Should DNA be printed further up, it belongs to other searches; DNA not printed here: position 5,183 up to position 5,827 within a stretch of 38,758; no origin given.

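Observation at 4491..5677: Tandem triplication of an unassigned small protein (GAWYR domain plus CPxC-x14-CxxC zinc ribbon) directly 3-prime of tRNA-Sec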

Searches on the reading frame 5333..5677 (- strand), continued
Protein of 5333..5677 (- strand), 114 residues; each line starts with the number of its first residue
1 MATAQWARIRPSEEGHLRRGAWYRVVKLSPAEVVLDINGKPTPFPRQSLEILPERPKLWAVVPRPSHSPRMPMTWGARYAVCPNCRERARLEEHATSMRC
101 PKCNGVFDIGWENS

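Call 37: find_encoding_contigs(protein=P0042, flank=8000, max_places=4)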
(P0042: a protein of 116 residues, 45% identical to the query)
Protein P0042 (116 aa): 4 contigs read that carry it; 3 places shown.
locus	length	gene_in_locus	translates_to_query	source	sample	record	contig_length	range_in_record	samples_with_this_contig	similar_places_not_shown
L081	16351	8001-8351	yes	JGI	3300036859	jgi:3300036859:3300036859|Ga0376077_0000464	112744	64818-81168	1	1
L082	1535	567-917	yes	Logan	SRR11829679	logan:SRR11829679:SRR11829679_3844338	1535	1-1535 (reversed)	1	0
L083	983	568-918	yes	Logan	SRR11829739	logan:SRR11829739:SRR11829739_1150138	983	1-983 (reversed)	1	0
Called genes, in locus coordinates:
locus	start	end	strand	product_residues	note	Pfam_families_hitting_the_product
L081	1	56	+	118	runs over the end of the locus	PF02033:RBFA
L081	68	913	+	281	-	PF01509:TruB_N, PF16198:TruB_C_2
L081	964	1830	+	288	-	PF06574:FAD_syn, PF01687:Flavokinase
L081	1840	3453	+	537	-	PF21760:SecD_1st, PF22599:SecDF_P1_head, PF02355:SecD_SecF_C, PF00873:ACR_tran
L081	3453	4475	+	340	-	PF07549:Sec_GG, PF02355:SecD_SecF_C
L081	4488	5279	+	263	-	PF01026:TatD_DNase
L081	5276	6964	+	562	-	PF01268:FTHFS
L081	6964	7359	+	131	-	PF01042:Ribonuc_L-PSP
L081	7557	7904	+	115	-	-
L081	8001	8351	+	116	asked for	-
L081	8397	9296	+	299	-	PF00781:DAGK_cat, PF19279:YegS_C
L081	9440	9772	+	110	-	PF18935:DUF5683 (faint)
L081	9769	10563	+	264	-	PF01177:Asp_Glu_race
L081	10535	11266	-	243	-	PF00149:Metallophos, PF12850:Metallophos_2 (weak)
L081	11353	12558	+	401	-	-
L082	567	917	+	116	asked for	-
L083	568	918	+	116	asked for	-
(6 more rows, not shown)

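Call 41: search_protein_families(library=pfam, proteins=[L060:583-5865:+, L070:6353-7615:+, L056:6041-7621:+, L070:7619-8860:+, L043:7967-10249:-, L070:8864-11560:+, L042:9424-11190:+, L079:7444-9714:-, L048:234-1451:+, L047:2815-3909:+], max_evalue=0.00001)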
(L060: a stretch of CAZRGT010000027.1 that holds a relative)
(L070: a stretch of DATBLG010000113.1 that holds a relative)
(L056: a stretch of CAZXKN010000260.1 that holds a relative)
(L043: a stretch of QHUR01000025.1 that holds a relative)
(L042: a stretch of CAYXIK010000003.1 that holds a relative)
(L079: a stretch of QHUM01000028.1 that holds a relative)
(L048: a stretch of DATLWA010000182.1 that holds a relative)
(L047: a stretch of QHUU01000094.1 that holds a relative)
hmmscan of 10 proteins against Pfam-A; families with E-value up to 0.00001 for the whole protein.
L060:583-5865:+ (1761 aa): 0 families

L070:6353-7615:+ (421 aa): 1 family
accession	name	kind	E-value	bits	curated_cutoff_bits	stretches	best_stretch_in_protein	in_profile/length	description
PF00990.26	GGDEF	-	6.4e-44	150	23.8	1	248-405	2-160/161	Diguanylate cyclase, GGDEF domain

L056:6041-7621:+ (527 aa): 0 families

L070:7619-8860:+ (414 aa): 1 family
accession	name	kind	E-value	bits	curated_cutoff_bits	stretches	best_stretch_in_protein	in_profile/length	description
PF00285.26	Citrate_synt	-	9.5e-137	456.2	27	1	47-396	1-357/357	Citrate synthase, C-terminal domain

L043:7967-10249:- (761 aa): 1 family
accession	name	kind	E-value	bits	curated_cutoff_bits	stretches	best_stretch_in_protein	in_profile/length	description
PF00082.27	Peptidase_S8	-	3.2e-39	135.4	21.8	1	429-742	1-288/288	Subtilase family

L070:8864-11560:+ (899 aa): 2 families
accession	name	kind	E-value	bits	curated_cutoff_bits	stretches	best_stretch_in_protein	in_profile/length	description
PF00883.26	Peptidase_M17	-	9.9e-121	403.2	25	1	586-889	2-309/310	Cytosol aminopeptidase family, catalytic domain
PF02789.23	Peptidase_M17_N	-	1.5e-20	73.9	23.4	1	422-546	1-127/129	Cytosol aminopeptidase family, N-terminal domain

L042:9424-11190:+ (589 aa): 1 family
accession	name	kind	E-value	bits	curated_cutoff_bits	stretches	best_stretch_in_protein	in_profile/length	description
PF00180.25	Iso_dh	-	6.3e-89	299.1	27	1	211-584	2-347/348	Isocitrate/isopropylmalate dehydrogenase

L079:7444-9714:- (757 aa): 3 families
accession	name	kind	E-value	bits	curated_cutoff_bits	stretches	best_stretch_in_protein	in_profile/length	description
PF02518.31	HATPase_c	-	5.4e-31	107.8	26.4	1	640-752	2-110/111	Histidine kinase-, DNA gyrase B-, and HSP90-like ATPase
PF00512.31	HisKA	-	4.2e-24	84.8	26.9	1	524-593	2-66/66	His Kinase A (phospho-acceptor) domain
PF00672.30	HAMP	-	4.2e-08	33.8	25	1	264-312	3-51/53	HAMP domain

L048:234-1451:+ (406 aa): 0 families

L047:2815-3909:+ (365 aa): 0 families

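Call 44: find_homologous_proteins(query=P0168, max_evalue=0.00001)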
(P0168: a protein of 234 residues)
Query P0168 (234 aa): 11 proteins with E <= 0.00001 among 1254 candidates.
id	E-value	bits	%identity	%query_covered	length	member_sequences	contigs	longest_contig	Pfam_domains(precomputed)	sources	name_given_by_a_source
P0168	1.6e-155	534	100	100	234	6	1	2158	-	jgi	jgi:hypothetical protein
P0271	3.7e-101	356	68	97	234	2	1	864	-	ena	-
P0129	2.1e-22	98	47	47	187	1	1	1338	-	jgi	jgi:hypothetical protein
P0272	2.2e-21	95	41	55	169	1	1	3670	-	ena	-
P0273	5.3e-19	87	42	47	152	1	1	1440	-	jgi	jgi:hypothetical protein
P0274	3.1e-18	84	39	49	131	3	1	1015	-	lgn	-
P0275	4.9e-17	81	39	49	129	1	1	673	-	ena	-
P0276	3.7e-15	74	42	50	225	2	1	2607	-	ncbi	-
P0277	5.1e-15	74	43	49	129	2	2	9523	-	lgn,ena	-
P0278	1.6e-10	59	43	46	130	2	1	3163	-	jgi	jgi:hypothetical protein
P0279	6.6e-8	51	39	46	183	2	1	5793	-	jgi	-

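Call 50: find_homologous_proteins(query=P0171, max_evalue=1e-10)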
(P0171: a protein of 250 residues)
Query P0171 (250 aa): 406 proteins with E <= 1e-10 among 4547 candidates; the best 120 are listed.
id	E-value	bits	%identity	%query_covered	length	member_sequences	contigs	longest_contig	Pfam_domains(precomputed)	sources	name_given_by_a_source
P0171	5.2e-165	565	100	100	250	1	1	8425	PF00072.31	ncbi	-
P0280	2.3e-32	130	55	47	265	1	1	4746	-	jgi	jgi:hypothetical protein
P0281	2.4e-32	130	44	46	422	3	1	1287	PF02518.32,PF00072.31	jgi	jgi:CheY-like chemotaxis protein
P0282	8.3e-32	129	42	46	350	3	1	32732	PF02518.32,PF00072.31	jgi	jgi:CheY-like chemotaxis protein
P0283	4.8e-31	126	46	33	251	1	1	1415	PF00072.31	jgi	jgi:CheY-like chemotaxis protein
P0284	6.4e-31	126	43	41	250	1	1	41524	PF00072.31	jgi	jgi:CheY-like chemotaxis protein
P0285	1.7e-30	124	39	50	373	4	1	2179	PF02518.32,PF00072.31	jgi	jgi:CheY-like chemotaxis protein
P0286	2.0e-30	124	45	47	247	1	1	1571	PF00072.31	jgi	jgi:CheY-like chemotaxis protein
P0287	2.8e-30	124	40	50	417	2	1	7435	PF02518.32,PF00072.31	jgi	jgi:CheY-like chemotaxis protein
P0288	2.8e-30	124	39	46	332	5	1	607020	PF02518.32,PF00072.31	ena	-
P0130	4.0e-30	123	51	46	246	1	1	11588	-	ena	-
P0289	4.3e-30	123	39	50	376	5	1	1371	PF02518.32,PF00072.31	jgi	-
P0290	6.7e-30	122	53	32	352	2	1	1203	PF02518.32,PF00072.31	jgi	jgi:CheY-like chemotaxis protein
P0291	1.7e-29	121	39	46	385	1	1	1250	PF02518.32,PF00072.31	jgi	jgi:CheY-like chemotaxis protein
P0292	1.9e-29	121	48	46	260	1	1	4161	PF00072.31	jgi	jgi:CheY-like chemotaxis protein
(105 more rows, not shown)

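Call 65: fold_search(model_id=the predicted structure, library=viral)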
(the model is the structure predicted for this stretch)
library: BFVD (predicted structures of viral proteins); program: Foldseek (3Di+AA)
matches with E <= 10: 768; with E <= 0.001: 0
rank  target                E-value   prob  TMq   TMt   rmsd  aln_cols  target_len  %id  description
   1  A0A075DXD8            2.9e-02  0.91  0.37  0.18  11.9       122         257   16  Uncharacterized protein [Acinetobacter phage vB_AbaP_Acibel007]
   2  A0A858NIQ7            3.9e-02  1.00  0.37  0.74   2.6        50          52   20  (no name in the UniProt tables at hand)
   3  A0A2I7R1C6            3.9e-02  0.98  0.40  0.26  14.1       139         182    9  (no name in the UniProt tables at hand)
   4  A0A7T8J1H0            4.9e-02  1.00  0.37  0.39   4.3        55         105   11  (no name in the UniProt tables at hand)
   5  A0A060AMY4            6.9e-02  0.98  0.41  0.27   8.6        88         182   11  (no name in the UniProt tables at hand)
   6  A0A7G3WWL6            7.2e-02  0.96  0.37  0.17  11.7        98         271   13  (no name in the UniProt tables at hand)
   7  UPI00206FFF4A         7.7e-02  0.82  0.33  0.17  10.6        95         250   18  (no name look-up for this kind of identifier)
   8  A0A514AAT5            7.7e-02  0.66  0.38  0.27  15.7       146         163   14  (no name in the UniProt tables at hand)
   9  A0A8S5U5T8            8.1e-02  1.00  0.37  0.64   3.5        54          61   17  Uncharacterized protein [Siphoviridae sp. cteLh2]
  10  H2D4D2                9.6e-02  0.99  0.32  0.15   3.3        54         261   18  Gag-Pol polyprotein (Fragment) [Human immunodeficiency virus type 1]
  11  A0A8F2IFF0            1.2e-01  0.97  0.32  0.33   3.3        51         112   20  Uncharacterized protein [Gordonia phage VanLee]
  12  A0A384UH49            1.2e-01  0.75  0.36  0.26  12.4       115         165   15  Uncharacterized protein [Curvibacter phage P26059B]
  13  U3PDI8                1.2e-01  0.63  0.37  0.13  15.0       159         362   12  Uncharacterized protein [Burkholderia phage JG068]
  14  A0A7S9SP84            1.2e-01  0.54  0.34  0.28  15.0       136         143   12  (no name in the UniProt tables at hand)
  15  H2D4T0                1.4e-01  0.99  0.33  0.19   3.4        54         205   18  Gag-Pol polyprotein (Fragment) [Human immunodeficiency virus type 1]
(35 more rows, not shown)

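Call 74: search_protein_families(library=ncbifam, proteins=[P0167, P0168, P0271, P0171], max_evalue=0.1)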
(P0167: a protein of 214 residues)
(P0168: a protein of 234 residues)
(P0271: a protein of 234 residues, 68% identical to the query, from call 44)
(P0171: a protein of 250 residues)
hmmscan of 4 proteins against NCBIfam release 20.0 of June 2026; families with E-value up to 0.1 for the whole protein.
P0167 (214 aa): 16 families
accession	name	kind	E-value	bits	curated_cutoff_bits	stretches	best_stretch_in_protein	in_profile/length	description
NF007228.0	PRK09646.1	subfamily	5.9e-07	29.3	226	1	14-93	17-95/194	ECF RNA polymerase sigma factor SigK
NF009168.0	PRK12515.1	subfamily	1e-06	28.4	236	1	12-86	7-79/189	RNA polymerase sigma factor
NF009167.0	PRK12514.1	equivalog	3e-06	27.3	265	1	16-93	9-85/180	RNA polymerase sigma factor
NF004113.0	PRK05602.1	equivalog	5.6e-06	26.1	208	1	12-76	30-93/211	RNA polymerase sigma factor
NF009166.1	PRK12513.1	equivalog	7e-05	22.6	206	1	12-106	7-99/193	RNA polymerase sigma factor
NF007225.0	PRK09643.1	equivalog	0.00013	21.7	190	1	13-75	13-74/204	RNA polymerase sigma factor SigM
NF008888.0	PRK11922.1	equivalog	0.00085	19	204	1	11-74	14-76/231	RNA polymerase sigma factor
NF009172.0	PRK12519.1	subfamily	0.0018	17.8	222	1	12-68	14-69/194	RNA polymerase sigma factor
TIGR02983.1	SigE-fam_strep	subfamily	0.0091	15.9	141.55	1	26-90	4-67/162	SigE family RNA polymerase sigma factor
NF009190.0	PRK12538.1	equivalog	0.015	15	303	1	11-66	47-101/233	RNA polymerase sigma factor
TIGR02098.1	MJ0042_CXXC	domain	0.016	14.9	20.9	0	199-210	4-15/38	MJ0042-type zinc finger domain-containing protein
NF010500.0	PRK13919.1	subfamily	0.026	14.7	226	1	21-95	16-90/186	putative RNA polymerase sigma E protein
NF007227.0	PRK09645.1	subfamily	0.042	13.7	202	1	23-95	8-80/177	sigma-70 family RNA polymerase sigma factor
TIGR02937.1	sigma70-ECF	superfamily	0.092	12.4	42.9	1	29-115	2-81/165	sigma-70 family RNA polymerase sigma factor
NF008894.0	PRK11924.3-1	equivalog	0.093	12.8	258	0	13-85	8-78/188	RNA polymerase sigma factor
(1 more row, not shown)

P0168 (234 aa): 19 families
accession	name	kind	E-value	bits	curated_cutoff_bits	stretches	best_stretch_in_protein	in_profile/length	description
NF007228.0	PRK09646.1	subfamily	2.1e-08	34.1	226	1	15-90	17-91/194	ECF RNA polymerase sigma factor SigK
NF009189.0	PRK12537.1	equivalog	5.9e-08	32.4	261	1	25-93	19-87/182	RNA polymerase sigma factor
NF009168.0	PRK12515.1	subfamily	1.1e-07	31.5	236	1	13-97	7-87/189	RNA polymerase sigma factor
NF010500.0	PRK13919.1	subfamily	4.5e-07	30.2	226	1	14-92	9-86/186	putative RNA polymerase sigma E protein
NF009172.0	PRK12519.1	subfamily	5.1e-07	29.4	222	1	14-92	15-91/194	RNA polymerase sigma factor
NF004113.0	PRK05602.1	equivalog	2.9e-06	27.1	208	1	12-89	29-105/211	RNA polymerase sigma factor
NF008890.0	PRK11924.1-3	equivalog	3e-05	23.5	284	1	16-90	26-100/205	RNA polymerase sigma factor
NF009186.0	PRK12534.1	equivalog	5.2e-05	23.1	267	1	24-129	20-124/187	RNA polymerase sigma factor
NF009190.0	PRK12538.1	equivalog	5.2e-05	23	303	1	6-90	41-124/233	RNA polymerase sigma factor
NF007227.0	PRK09645.1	subfamily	0.00045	20.2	202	1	23-90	7-74/177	sigma-70 family RNA polymerase sigma factor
NF009167.0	PRK12514.1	equivalog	0.00055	19.9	265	1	18-93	10-84/180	RNA polymerase sigma factor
NF009178.0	PRK12526.1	equivalog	0.0018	17.8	301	1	18-89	32-103/211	RNA polymerase sigma factor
NF009183.0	PRK12531.1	equivalog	0.0033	17.2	353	1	23-91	21-89/194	RNA polymerase sigma factor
NF008894.0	PRK11924.3-1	equivalog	0.0034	17.4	258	1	14-89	8-81/188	RNA polymerase sigma factor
NF006114.0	PRK08263.1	subfamily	0.0045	16.2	290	1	22-67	31-75/280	short chain dehydrogenase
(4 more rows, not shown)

P0271 (234 aa): 12 families
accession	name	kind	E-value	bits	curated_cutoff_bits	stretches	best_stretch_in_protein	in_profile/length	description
NF009168.0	PRK12515.1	subfamily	1.7e-06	27.7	236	1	12-91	6-83/189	RNA polymerase sigma factor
NF004113.0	PRK05602.1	equivalog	3.5e-05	23.5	208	1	9-89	26-105/211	RNA polymerase sigma factor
NF010500.0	PRK13919.1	subfamily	0.00018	21.8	226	1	18-92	13-86/186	putative RNA polymerase sigma E protein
NF009183.0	PRK12531.1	equivalog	0.00059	19.6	353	1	23-90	21-88/194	RNA polymerase sigma factor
NF006114.0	PRK08263.1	subfamily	0.0019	17.5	290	1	22-95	31-103/280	short chain dehydrogenase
NF009172.0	PRK12519.1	subfamily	0.0032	17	222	1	14-91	15-90/194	RNA polymerase sigma factor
NF007225.0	PRK09643.1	equivalog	0.024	14.3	190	1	12-89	11-86/204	RNA polymerase sigma factor SigM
NF041070.1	carrier_LysW_Arch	domain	0.043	13.9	75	0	189-223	4-41/57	alpha-aminoadipate/glutamate carrier protein LysW/ArgW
NF008890.0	PRK11924.1-3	equivalog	0.045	13.1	284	1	16-92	26-102/205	RNA polymerase sigma factor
NF007228.0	PRK09646.1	subfamily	0.052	13.2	226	1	16-90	18-91/194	ECF RNA polymerase sigma factor SigK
NF009167.0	PRK12514.1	equivalog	0.067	13.1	265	1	18-93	10-84/180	RNA polymerase sigma factor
NF008894.0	PRK11924.3-1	equivalog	0.075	13.1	258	0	13-89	7-81/188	RNA polymerase sigma factor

P0171 (250 aa): 94 families (the best 25 are shown)
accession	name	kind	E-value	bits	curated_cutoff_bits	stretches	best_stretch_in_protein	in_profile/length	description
NF045717.1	DVU0259_DivK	exception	3.2e-19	69.2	160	1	1-117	1-114/117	DVU0259 family response regulator domain-containing protein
NF008469.0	PRK11361.1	equivalog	9.2e-18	64.2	714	1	3-122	5-123/461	acetoacetate metabolism transcriptional regulator AtoC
TIGR02154.1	PhoB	equivalog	1.4e-16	60.5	296.2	1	2-116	2-117/226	phosphate regulon transcriptional regulator PhoB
NF041733.1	resp_reg_CseB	equivalog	6.9e-15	55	350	1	4-114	2-110/228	two-component system response regulator CseB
NF040689.1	MtrAB_MtrA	equivalog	2.6e-14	53.1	300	1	5-116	1-110/219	MtrAB system response regulator MtrA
NF007546.0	PRK10161.1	equivalog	7.2e-14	51.9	471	1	1-114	1-115/229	phosphate response regulator transcription factor PhoB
TIGR01818.1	ntrC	equivalog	9.6e-14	51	558.6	1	5-119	1-114/463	nitrogen regulation protein NR(I)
NF007969.0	PRK10693.1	equivalog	1.2e-13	50.8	329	1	3-108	8-112/337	two-component system response regulator RssB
NF047793.1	ResRegPgtA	equivalog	1.3e-13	50.6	650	1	4-116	7-118/414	two-component system response regulator PgtA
NF007135.0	PRK09581.1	equivalog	1.2e-12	47.4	474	1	3-115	3-116/457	PleD family two-component system response regulator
NF045944.1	ResRegRpaBCyano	equivalog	9e-12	44.8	330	1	6-104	1-97/229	response regulator transcription factor RpaB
NF038297.2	hybrid_HK_HrmK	equivalog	1.3e-11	43.9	725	1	3-118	491-607/607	hybrid histidine kinase/response regulator HrmK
NF051870.1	NAssimRespRegNtrX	equivalog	1.5e-11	43.9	600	1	4-120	3-120/452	nitrogen assimilation response regulator NtrX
NF011695.0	PRK15115.1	equivalog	2.4e-11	43.1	763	1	3-159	7-163/445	two-component system response regulator GlrR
TIGR01387.1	cztR_silR_copR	subfamily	3.2e-11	43.3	279.2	1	5-119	1-114/218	heavy metal response regulator transcription factor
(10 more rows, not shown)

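Call 78: search_protein_families(library=pfam, proteins=[L070:6353-7615:+, L068:6231-7628:+, L056:6041-7621:+, L042:5481-5885:+, L042:4885-5313:+, L037:6626-7183:+, L037:5352-5840:+, L037:4930-5283:+, L037:7217-7879:+], max_evalue=0.01)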
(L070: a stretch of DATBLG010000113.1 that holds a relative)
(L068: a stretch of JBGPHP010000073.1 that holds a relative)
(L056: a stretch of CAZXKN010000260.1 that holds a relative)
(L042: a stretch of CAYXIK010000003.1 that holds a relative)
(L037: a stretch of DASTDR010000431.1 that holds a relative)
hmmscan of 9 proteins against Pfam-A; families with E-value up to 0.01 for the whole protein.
L070:6353-7615:+ (421 aa): 1 family
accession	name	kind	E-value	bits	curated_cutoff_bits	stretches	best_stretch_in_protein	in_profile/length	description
PF00990.26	GGDEF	-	6.4e-44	150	23.8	1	248-405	2-160/161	Diguanylate cyclase, GGDEF domain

L068:6231-7628:+ (466 aa): 1 family
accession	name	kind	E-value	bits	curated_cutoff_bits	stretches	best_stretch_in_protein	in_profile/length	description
PF00990.26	GGDEF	-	2.2e-42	145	23.8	1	290-447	2-160/161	Diguanylate cyclase, GGDEF domain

L056:6041-7621:+ (527 aa): 0 families

L042:5481-5885:+ (134 aa): 0 families

L042:4885-5313:+ (142 aa): 0 families

L037:6626-7183:+ (185 aa): 1 family
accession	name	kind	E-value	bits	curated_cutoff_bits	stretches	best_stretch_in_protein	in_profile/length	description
PF01872.23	RibD_C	-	5.6e-15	56.1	24.1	1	6-178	5-196/197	RibD C-terminal domain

L037:5352-5840:+ (162 aa): 1 family
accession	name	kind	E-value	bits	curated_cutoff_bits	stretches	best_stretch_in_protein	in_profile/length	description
PF03073.20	TspO_MBR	-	5.6e-16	59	24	1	9-150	1-142/145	TspO/MBR family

L037:4930-5283:+ (117 aa): 0 families

L037:7217-7879:+ (220 aa): 14 families
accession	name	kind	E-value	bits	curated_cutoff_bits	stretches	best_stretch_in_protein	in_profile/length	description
PF13649.12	Methyltransf_25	-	3.1e-16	60.3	27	1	74-170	1-97/97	Methyltransferase domain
PF13847.12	Methyltransf_31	-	4e-16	59.5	27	1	70-177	3-112/145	Methyltransferase domain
PF08241.18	Methyltransf_11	-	1e-14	55.4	21.2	1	75-173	1-94/95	Methyltransferase domain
PF08242.18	Methyltransf_12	-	3.1e-12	47.5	30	1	75-172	1-98/98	Methyltransferase domain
PF13489.12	Methyltransf_23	-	1.1e-11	45.2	27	1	69-186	21-128/164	Methyltransferase domain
PF01209.24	Ubie_methyltran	-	2.4e-11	43.9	20.1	1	64-177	41-154/233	ubiE/COQ5 methyltransferase family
PF01135.25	PCMT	-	1.6e-08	35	20.3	1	59-172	62-169/210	Protein-L-isoaspartate(D-aspartate) O-methyltransferase (PCMT)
PF01728.25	FtsJ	-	5.1e-07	30.2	24.1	1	62-124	12-72/181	FtsJ-like methyltransferase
PF02390.23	Methyltransf_4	-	0.00027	20.9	24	0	73-130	4-60/173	Putative methyltransferase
PF02353.26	CMAS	-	0.00037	20.3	27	1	61-174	53-164/273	Mycolic acid cyclopropane synthetase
PF01189.24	Methyltr_RsmB-F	-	0.00086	19.5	27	1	69-145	7-85/199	16S rRNA methyltransferase RsmB/F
PF00398.26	RrnaAD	-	0.0012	18.5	24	1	62-115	22-72/263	Ribosomal RNA adenine dimethylase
PF08704.16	GCD14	-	0.0052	16.9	26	1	61-104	31-74/247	tRNA methyltransferase complex GCD14 subunit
PF06325.19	PrmA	-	0.0059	16.6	22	1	67-122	158-211/296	Ribosomal protein L11 methyltransferase (PrmA)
